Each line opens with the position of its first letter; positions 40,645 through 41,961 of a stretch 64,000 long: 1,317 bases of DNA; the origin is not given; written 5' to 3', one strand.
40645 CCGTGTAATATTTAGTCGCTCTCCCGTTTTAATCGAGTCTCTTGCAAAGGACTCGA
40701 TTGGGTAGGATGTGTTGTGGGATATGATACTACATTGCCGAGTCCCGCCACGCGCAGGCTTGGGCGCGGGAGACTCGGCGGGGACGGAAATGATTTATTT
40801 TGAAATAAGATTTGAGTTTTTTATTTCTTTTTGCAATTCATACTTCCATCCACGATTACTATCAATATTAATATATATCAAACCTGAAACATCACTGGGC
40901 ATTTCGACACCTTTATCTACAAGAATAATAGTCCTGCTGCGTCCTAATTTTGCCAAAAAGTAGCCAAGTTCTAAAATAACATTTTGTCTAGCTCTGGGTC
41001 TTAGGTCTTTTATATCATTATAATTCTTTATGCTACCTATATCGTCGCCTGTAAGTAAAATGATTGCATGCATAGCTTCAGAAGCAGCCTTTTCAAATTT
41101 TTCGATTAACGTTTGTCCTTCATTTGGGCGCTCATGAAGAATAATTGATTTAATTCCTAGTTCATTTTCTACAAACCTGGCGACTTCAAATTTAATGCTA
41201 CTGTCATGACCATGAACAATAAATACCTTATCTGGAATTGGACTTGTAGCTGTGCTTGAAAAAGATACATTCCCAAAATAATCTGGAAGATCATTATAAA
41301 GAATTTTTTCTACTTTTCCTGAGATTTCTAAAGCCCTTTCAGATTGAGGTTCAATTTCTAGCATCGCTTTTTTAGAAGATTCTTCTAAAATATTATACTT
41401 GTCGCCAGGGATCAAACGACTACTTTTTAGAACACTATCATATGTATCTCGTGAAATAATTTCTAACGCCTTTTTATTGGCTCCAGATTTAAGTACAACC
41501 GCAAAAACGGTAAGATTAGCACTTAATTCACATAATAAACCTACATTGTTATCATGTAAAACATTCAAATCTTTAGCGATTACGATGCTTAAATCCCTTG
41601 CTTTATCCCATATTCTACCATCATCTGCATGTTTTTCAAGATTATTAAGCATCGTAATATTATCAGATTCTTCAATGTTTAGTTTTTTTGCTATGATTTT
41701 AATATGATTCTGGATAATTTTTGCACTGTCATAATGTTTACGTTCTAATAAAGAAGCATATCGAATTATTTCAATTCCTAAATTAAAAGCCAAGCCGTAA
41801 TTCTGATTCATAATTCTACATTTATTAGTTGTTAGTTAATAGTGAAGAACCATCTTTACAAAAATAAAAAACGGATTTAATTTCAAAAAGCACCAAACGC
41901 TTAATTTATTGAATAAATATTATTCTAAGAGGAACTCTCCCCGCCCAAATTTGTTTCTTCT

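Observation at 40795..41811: Stand-alone Cap12/PycTIR-type TIR-like effector with no known signalling partner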

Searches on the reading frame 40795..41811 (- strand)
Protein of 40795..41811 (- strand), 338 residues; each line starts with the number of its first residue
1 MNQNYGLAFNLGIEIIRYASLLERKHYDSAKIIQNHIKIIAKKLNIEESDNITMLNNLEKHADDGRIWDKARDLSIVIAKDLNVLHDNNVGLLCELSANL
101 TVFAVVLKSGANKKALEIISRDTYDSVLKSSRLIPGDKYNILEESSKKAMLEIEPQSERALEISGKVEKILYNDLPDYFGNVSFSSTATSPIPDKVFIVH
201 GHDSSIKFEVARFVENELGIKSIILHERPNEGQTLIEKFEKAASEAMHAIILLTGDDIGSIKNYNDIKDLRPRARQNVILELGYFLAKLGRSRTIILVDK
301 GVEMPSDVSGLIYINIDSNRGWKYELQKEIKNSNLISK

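Call 3: search_protein_families(library=pfam, proteins=[window:40795-41811:-], max_evalue=0.01)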
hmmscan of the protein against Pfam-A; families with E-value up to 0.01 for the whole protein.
window:40795-41811:- (338 aa): 1 family
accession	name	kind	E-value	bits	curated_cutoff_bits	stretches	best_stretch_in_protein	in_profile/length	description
PF10137.14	CAP12-PCTIR_TIR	-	7.4e-36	123.2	24.7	1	195-317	1-118/119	CAP12/Pycsar effector protein, TIR domain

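Call 4: search_protein_families(library=padloc, proteins=[window:40795-41811:-], max_evalue=0.01)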
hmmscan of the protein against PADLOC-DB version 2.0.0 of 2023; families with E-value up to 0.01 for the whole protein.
window:40795-41811:- (338 aa): 10 families
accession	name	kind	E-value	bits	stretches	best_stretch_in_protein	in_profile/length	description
PDLC05005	PDC-S35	-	5.6e-61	204.6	1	185-334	110-254/264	-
PDLC05007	PDC-S35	-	1.8e-58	196.4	1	184-333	124-268/278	-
PDLC05004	PDC-S35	-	1.8e-53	179.8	1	190-334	116-256/265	-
PDLC05006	PDC-S35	-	2.5e-43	146.1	1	185-333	74-222/231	-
PDLC05003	PDC-S35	-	4.4e-38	129.2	1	158-318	58-215/245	-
PDLC00731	Effector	-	8.9e-15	52.4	1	207-320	165-279/306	TIR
PDLC00729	Effector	-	1.7e-13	48.7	1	231-331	42-135/310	TIR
PDLC00732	Effector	-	3e-12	44.1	1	195-320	152-275/301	TIR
PDLC02371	PycTIR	-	1.8e-10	38.7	1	205-319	160-262/288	-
PDLC00733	Effector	-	0.008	13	0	274-312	314-350/388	TIR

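Call 5: search_protein_families(library=ncbifam, proteins=[window:40795-41811:-], max_evalue=0.01)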
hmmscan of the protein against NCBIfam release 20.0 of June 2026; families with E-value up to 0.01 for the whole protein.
window:40795-41811:- (338 aa): 2 families
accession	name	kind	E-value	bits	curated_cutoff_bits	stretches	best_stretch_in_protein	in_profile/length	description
NF050171.1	CDNTAsCap12CFB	equivalog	1.6e-09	37.4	450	1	248-320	59-126/305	CBASS system CD-NTase-associated NAD(+) hydrolase Cap12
NF050172.1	CDNTAsCap12CFB2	equivalog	2.4e-09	36.8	450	1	234-320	43-124/312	CBASS system CD-NTase-associated NAD(+) hydrolase Cap12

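Call 7: find_homologous_proteins(query=window:40795-41811:-, max_evalue=0.001)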
Query window:40795-41811:- (338 aa): 4969 proteins with E <= 0.001 among 8000 candidates; the best 120 are listed.
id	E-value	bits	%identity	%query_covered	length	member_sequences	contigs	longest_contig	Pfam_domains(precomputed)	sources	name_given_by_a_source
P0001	1.0e-213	726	100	100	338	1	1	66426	PF10137.15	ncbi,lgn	-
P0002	2.7e-43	166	52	49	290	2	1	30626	PF10137.15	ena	-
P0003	2.8e-43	166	54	46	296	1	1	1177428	PF10137.15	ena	-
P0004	3.0e-43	166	53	46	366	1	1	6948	PF13676.12,PF10137.15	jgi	-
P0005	3.4e-43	166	56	42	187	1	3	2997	PF10137.15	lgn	-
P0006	5.4e-43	165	58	43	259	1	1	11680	PF10137.15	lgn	-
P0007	6.3e-43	165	57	43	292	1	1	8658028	PF10137.15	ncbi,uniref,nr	ncbi:hypothetical protein GO730_05250 [Spirosoma sp. HMF3257]|uniref:CD-NTase-associated protein 12/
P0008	9.8e-43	165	58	43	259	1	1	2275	PF10137.15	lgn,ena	-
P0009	1.3e-42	164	58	43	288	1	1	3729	PF10137.15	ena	-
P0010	4.3e-42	163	53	49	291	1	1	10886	PF10137.15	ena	-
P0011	4.5e-42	162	55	44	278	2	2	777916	PF10137.15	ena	-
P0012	5.5e-42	162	55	43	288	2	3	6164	PF10137.15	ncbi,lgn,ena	-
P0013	6.0e-42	162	55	43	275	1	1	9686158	PF10137.15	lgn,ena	-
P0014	6.2e-42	162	54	46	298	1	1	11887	PF10137.15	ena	-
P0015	6.7e-42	162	54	44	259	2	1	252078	PF10137.15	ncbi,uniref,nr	ncbi:nucleotide-binding protein [Nocardia cyriacigeorgica]|uniref:nucleotide-binding protein n=1 Tax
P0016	7.6e-42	162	55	46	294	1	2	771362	PF10137.15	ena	-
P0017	8.9e-42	161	54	46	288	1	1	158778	PF10137.15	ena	-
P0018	1.2e-41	161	54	45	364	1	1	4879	PF13676.12,PF10137.15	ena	-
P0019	1.3e-41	161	56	46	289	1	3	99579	PF10137.15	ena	-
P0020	1.4e-41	161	54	45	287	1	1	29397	PF10137.15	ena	-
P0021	1.7e-41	161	52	44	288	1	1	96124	PF10137.15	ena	-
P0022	1.7e-41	161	52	50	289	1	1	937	PF10137.15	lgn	-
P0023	2.1e-41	160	54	45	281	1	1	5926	PF10137.15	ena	-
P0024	2.1e-41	160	52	48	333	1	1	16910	PF10137.15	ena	-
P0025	2.5e-41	160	55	42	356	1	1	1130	PF13676.12,PF10137.15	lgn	-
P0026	2.9e-41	160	53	46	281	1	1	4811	PF10137.15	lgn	-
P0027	3.4e-41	160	53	45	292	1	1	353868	PF10137.15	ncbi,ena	-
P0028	3.8e-41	159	54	45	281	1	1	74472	PF10137.15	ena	-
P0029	3.8e-41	159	53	46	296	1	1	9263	PF10137.15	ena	-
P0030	5.1e-41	159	53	46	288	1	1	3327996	PF10137.15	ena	-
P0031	6.2e-41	159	53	46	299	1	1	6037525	PF10137.15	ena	-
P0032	6.4e-41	159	50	48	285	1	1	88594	PF10137.15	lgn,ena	-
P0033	6.8e-41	159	53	44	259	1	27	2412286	PF10137.15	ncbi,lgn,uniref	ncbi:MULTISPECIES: nucleotide-binding protein [Mycobacteriales]|uniref:nucleotide-binding protein n=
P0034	7.8e-41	158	54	49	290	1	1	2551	PF10137.15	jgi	jgi:predicted nucleotide-binding protein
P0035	8.6e-41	158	58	42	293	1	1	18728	PF10137.15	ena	-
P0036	1.0e-40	158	54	48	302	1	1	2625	PF10137.15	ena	-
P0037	1.3e-40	158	56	43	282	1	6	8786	PF10137.15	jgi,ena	-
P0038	1.3e-40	158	50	47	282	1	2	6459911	PF10137.15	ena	-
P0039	1.4e-40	158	54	45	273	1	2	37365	PF10137.15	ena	-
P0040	1.4e-40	158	52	45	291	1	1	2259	PF10137.15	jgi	jgi:predicted nucleotide-binding protein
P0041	1.5e-40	157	52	45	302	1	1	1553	PF10137.15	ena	-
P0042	1.5e-40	157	48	51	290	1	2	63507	PF10137.15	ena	-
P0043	1.6e-40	157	56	43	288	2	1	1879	PF10137.15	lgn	-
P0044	1.7e-40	157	54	44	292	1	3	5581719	PF10137.15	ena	-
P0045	1.7e-40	157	55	46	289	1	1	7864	PF10137.15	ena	-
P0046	1.9e-40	157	54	45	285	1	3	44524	PF10137.15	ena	-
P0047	1.9e-40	157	53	45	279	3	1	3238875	PF10137.15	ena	-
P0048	2.1e-40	157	54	46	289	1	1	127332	PF10137.15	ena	-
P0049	2.1e-40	157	56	42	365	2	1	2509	PF13676.12,PF10137.15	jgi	-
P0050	2.4e-40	157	52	48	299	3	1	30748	PF10137.15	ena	-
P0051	2.7e-40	157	53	46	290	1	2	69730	PF10137.15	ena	-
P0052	2.7e-40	157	56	42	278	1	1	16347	PF10137.15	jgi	jgi:predicted nucleotide-binding protein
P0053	2.8e-40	157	51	47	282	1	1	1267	PF10137.15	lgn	-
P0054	2.8e-40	157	54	46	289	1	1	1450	PF10137.15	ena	-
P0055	3.8e-40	156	55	46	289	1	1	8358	PF10137.15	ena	-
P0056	4.0e-40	156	56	44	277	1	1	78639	PF10137.15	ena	-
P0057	4.0e-40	156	53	46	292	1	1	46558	PF10137.15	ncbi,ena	-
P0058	4.1e-40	156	53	48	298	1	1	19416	PF10137.15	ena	-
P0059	4.2e-40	156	45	58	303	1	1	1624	PF10137.15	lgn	-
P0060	4.3e-40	156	54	43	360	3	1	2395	PF13676.12,PF10137.15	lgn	-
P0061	4.4e-40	156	54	46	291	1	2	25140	PF10137.15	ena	-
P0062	4.4e-40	156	53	43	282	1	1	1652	PF10137.15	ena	-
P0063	4.9e-40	156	55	42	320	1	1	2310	PF10137.15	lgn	-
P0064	5.0e-40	156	53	44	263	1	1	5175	PF10137.15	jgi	jgi:predicted nucleotide-binding protein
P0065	5.3e-40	156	54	41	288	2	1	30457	PF10137.15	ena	-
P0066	5.5e-40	156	54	45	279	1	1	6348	PF10137.15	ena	-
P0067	7.3e-40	155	52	43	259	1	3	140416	PF10137.15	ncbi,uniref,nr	ncbi:nucleotide-binding protein [Nocardia farcinica]|uniref:TIR domain-containing protein n=1 Tax=No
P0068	7.5e-40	155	53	43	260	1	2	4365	PF10137.15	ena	-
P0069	7.5e-40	155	56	43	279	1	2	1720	PF10137.15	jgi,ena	-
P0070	7.6e-40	155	56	43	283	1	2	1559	PF10137.15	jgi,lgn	-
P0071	8.1e-40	155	55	41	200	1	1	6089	PF10137.15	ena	-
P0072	9.1e-40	155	54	45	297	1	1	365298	PF10137.15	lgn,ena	-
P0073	9.5e-40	155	42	64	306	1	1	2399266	PF10137.15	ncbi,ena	-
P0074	9.6e-40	155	53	46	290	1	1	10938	PF10137.15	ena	-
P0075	9.6e-40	155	52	46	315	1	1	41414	PF10137.15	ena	-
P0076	9.7e-40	155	46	65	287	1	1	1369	PF10137.15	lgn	-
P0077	9.8e-40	155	53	48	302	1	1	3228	PF10137.15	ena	-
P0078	1.1e-39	155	57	41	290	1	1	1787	PF10137.15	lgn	-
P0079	1.2e-39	155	52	46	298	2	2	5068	PF10137.15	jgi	jgi:DNA-binding NarL/FixJ family response regulator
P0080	1.3e-39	154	45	57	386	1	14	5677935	PF10137.15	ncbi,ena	-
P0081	1.3e-39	154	56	42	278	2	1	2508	PF10137.15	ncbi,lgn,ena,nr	ncbi:MAG: nucleotide-binding protein [Bacteroidales bacterium]|nr:nucleotide-binding protein [Bacter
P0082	1.3e-39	154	54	47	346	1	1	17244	PF10137.15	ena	-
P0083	1.4e-39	154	55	42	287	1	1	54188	PF10137.15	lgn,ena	-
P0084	1.4e-39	154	54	44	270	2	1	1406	PF10137.15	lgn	-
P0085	1.4e-39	154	54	45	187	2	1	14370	PF10137.15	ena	-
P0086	1.6e-39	154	56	42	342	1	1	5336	PF10137.15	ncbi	-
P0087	1.6e-39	154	52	45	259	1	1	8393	PF10137.15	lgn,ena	-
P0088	1.6e-39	154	56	42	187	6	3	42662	PF10137.15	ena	-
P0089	1.7e-39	154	53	44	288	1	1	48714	PF10137.15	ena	-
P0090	1.7e-39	154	55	41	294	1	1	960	PF10137.15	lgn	-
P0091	1.7e-39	154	52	46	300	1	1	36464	PF10137.15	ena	-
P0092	1.7e-39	154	45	65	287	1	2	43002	PF10137.15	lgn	-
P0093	1.8e-39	154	54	45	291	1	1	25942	PF10137.15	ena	-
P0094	1.8e-39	154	53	47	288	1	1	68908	PF10137.15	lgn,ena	-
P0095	1.9e-39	154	53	46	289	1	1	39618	PF10137.15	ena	-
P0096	1.9e-39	154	53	46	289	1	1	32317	PF10137.15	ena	-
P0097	1.9e-39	154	54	43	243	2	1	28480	PF10137.15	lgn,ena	-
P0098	1.9e-39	154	54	46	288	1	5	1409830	PF10137.15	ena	-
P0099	2.0e-39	154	52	46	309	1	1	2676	PF10137.15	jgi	-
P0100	2.0e-39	154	58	40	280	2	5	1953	PF10137.15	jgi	-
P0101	2.0e-39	154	56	42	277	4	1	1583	PF10137.15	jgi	-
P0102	2.1e-39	154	50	49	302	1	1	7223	PF10137.15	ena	-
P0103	2.4e-39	154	47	49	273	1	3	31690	PF10137.15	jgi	jgi:predicted nucleotide-binding protein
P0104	2.4e-39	154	52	44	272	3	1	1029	PF10137.15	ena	-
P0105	2.4e-39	154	53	45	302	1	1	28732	PF10137.15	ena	-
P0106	2.6e-39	153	57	41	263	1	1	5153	PF10137.15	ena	-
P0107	2.7e-39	153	50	48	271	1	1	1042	PF10137.15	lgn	-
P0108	3.1e-39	153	53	43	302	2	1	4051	PF10137.15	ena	-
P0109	3.1e-39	153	47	51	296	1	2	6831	PF10137.15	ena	-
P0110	3.4e-39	153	51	45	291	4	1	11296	PF13676.12,PF10137.15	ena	-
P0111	3.5e-39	153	55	42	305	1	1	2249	PF10137.15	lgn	-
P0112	3.5e-39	153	53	45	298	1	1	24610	PF10137.15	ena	-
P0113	3.6e-39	153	53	42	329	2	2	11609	PF10137.15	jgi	jgi:predicted nucleotide-binding protein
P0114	3.6e-39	153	55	43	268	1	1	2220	PF10137.15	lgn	-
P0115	3.8e-39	153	52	42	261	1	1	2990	PF10137.15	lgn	-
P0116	3.9e-39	153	51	45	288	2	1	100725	PF10137.15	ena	-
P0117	4.2e-39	153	51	49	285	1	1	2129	PF10137.15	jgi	jgi:predicted nucleotide-binding protein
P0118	4.2e-39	153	50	45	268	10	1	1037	PF10137.15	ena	-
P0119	4.2e-39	153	48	51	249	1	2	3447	PF10137.15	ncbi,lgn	-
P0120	4.3e-39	153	51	46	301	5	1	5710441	PF10137.15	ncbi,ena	-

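Call 20: search_protein_families(library=pfam, proteins=[P0002, P0007, P0080, P0082, P0086, P0015], max_evalue=0.01)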
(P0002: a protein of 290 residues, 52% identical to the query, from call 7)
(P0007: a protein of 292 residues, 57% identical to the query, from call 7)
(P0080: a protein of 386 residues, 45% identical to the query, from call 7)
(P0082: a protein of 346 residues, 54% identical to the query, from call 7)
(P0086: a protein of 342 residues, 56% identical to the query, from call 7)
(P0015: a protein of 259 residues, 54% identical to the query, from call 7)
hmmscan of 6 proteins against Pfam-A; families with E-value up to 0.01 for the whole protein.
P0002 (290 aa): 2 families
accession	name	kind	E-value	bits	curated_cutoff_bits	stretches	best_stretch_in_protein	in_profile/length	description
PF10137.14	CAP12-PCTIR_TIR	-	4.6e-40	136.8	24.7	1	146-264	2-118/119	CAP12/Pycsar effector protein, TIR domain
PF13676.11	TIR_2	-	0.0016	19.4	28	1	146-223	1-66/122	TIR domain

P0007 (292 aa): 1 family
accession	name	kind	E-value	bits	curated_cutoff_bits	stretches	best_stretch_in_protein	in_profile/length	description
PF10137.14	CAP12-PCTIR_TIR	-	1.7e-36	125.3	24.7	1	147-267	1-118/119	CAP12/Pycsar effector protein, TIR domain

P0080 (386 aa): 1 family
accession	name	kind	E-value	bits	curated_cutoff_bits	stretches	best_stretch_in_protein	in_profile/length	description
PF10137.14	CAP12-PCTIR_TIR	-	4e-39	133.7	24.7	1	241-359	2-118/119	CAP12/Pycsar effector protein, TIR domain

P0082 (346 aa): 1 family
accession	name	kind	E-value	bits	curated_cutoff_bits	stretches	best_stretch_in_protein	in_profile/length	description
PF10137.14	CAP12-PCTIR_TIR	-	5.4e-35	120.4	24.7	1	214-330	3-118/119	CAP12/Pycsar effector protein, TIR domain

P0086 (342 aa): 1 family
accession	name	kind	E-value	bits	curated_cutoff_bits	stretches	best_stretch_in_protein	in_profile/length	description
PF10137.14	CAP12-PCTIR_TIR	-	4e-40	137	24.7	1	200-317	1-118/119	CAP12/Pycsar effector protein, TIR domain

P0015 (259 aa): 2 families
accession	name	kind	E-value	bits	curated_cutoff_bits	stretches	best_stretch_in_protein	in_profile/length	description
PF10137.14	CAP12-PCTIR_TIR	-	5.3e-34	117.2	24.7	1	112-232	1-118/119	CAP12/Pycsar effector protein, TIR domain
PF13676.11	TIR_2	-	0.0079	17.1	28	0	113-232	1-109/122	TIR domain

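Call 23: list_cluster_members(proteins=[P0001, P0121])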
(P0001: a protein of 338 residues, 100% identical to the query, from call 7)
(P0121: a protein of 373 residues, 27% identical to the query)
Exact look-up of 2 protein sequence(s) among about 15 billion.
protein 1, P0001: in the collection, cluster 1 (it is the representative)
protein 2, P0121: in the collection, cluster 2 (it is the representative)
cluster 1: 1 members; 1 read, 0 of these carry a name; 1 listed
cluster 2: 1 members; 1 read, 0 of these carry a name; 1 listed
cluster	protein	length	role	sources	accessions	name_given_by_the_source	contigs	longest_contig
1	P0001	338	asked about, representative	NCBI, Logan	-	-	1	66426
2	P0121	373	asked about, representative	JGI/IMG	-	-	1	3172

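Call 41: find_encoding_contigs(protein=P0001, flank=3000, max_places=3)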
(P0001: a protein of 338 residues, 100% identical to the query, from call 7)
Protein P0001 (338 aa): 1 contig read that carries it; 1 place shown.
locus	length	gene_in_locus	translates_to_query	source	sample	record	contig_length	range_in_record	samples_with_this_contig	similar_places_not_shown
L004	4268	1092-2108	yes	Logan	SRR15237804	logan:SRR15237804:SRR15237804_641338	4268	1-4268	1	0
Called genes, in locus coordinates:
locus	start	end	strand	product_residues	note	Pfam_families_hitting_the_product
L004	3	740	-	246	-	?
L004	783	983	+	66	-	-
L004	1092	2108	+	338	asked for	PF10137:CAP12-PCTIR_TIR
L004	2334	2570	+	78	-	-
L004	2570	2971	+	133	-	PF01850:PIN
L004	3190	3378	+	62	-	-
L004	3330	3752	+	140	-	PF07366:SnoaL, PF12680:SnoaL_2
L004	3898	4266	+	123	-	?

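Call 42: find_encoding_contigs(protein=P0007, flank=10000, max_places=2)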
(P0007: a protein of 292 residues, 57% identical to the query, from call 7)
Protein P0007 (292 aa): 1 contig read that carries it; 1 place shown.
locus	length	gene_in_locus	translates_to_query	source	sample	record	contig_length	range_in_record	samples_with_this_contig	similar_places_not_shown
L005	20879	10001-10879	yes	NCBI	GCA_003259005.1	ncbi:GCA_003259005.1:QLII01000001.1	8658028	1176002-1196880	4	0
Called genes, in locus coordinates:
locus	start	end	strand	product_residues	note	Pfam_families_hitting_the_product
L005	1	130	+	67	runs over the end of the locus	-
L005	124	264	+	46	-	-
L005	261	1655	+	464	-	-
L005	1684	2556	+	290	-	PF00535:Glycos_transf_2, PF13641:Glyco_tranf_2_3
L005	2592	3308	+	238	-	-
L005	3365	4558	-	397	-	PF13439:Glyco_transf_4, PF13579:Glyco_trans_4_4, PF00534:Glycos_transf_1, PF13692:Glyco_trans_1_4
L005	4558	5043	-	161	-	-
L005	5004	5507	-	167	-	PF13641:Glyco_tranf_2_3 (faint)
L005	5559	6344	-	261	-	PF03808:Glyco_tran_WecG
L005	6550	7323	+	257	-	PF19567:CpsB_CapC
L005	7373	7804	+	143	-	PF12146:Hydrolase_4, PF00561:Abhydrolase_1, PF12697:Abhydrolase_6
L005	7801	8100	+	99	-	-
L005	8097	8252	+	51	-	-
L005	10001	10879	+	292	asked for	PF10137:CAP12-PCTIR_TIR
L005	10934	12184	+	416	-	PF04326:SLFN_AlbA_2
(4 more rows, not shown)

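Call 43: find_encoding_contigs(protein=P0003, flank=10000, max_places=2)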
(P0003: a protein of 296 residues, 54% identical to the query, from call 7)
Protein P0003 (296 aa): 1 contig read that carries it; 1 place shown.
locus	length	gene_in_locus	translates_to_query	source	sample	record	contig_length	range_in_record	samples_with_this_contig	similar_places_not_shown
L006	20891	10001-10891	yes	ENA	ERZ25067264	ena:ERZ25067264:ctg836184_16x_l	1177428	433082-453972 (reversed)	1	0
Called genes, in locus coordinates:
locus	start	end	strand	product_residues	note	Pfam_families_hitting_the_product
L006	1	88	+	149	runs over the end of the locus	PF02814:UreE_N, PF05194:UreE_C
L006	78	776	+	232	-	PF01730:UreF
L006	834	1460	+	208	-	PF02492:cobW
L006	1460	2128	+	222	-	PF00730:HhH-GPD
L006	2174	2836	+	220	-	PF01135:PCMT, PF00398:RrnaAD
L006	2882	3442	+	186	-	-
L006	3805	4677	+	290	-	-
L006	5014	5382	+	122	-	PF04241:DUF423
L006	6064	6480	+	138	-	PF07883:Cupin_2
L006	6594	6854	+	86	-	-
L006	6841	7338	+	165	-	PF03737:RraA-like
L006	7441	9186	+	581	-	PF00933:Glyco_hydro_3, PF01915:Glyco_hydro_3_C (weak)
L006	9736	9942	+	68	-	-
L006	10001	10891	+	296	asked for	PF10137:CAP12-PCTIR_TIR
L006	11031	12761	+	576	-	PF02463:SMC_N (faint), PF13175:AAA_15, PF13476:AAA_23 (weak), PF13175:AAA_15, PF13304:AAA_21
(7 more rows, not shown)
